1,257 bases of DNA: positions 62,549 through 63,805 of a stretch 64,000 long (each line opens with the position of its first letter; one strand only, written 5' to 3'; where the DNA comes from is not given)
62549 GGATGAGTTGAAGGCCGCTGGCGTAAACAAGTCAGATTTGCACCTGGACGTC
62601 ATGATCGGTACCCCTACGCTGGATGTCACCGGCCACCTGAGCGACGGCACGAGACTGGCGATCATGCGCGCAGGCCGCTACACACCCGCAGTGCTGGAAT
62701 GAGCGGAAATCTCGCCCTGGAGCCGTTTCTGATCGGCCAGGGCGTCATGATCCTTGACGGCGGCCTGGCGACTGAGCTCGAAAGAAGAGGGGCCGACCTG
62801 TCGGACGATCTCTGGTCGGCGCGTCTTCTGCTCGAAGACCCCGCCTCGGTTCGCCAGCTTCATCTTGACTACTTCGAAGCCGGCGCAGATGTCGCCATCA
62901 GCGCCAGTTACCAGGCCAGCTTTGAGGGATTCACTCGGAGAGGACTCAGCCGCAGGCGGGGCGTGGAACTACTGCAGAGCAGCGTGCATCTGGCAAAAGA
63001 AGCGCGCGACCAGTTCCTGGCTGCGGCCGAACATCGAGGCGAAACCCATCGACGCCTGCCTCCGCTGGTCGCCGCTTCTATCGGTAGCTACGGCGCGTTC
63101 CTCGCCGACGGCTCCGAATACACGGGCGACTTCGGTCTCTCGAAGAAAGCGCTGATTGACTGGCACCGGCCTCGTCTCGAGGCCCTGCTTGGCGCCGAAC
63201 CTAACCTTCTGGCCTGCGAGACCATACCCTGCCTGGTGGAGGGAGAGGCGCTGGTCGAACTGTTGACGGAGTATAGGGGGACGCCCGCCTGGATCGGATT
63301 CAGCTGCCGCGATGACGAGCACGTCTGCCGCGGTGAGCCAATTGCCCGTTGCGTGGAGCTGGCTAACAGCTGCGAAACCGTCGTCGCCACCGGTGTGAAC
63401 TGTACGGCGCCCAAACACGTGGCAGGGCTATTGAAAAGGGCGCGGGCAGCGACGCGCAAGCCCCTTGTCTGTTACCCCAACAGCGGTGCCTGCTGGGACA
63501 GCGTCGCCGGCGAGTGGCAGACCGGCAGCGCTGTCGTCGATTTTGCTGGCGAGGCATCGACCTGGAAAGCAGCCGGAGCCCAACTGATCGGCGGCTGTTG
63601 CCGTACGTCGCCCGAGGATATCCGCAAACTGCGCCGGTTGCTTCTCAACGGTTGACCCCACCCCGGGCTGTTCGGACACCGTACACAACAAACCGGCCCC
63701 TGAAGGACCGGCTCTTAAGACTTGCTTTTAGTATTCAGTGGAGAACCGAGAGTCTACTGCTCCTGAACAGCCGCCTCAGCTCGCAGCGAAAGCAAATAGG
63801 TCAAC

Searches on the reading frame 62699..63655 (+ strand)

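Call 100: search_protein_families(library=pfam, proteins=[window:62699-63655:+], max_evalue=0.0001)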
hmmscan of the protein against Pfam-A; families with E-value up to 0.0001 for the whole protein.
window:62699-63655:+ (318 aa): 1 family
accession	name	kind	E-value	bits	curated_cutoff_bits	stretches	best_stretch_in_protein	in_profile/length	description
PF02574.22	S-methyl_trans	-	1.6e-74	251.7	22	1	17-314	1-282/283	Homocysteine S-methyltransferase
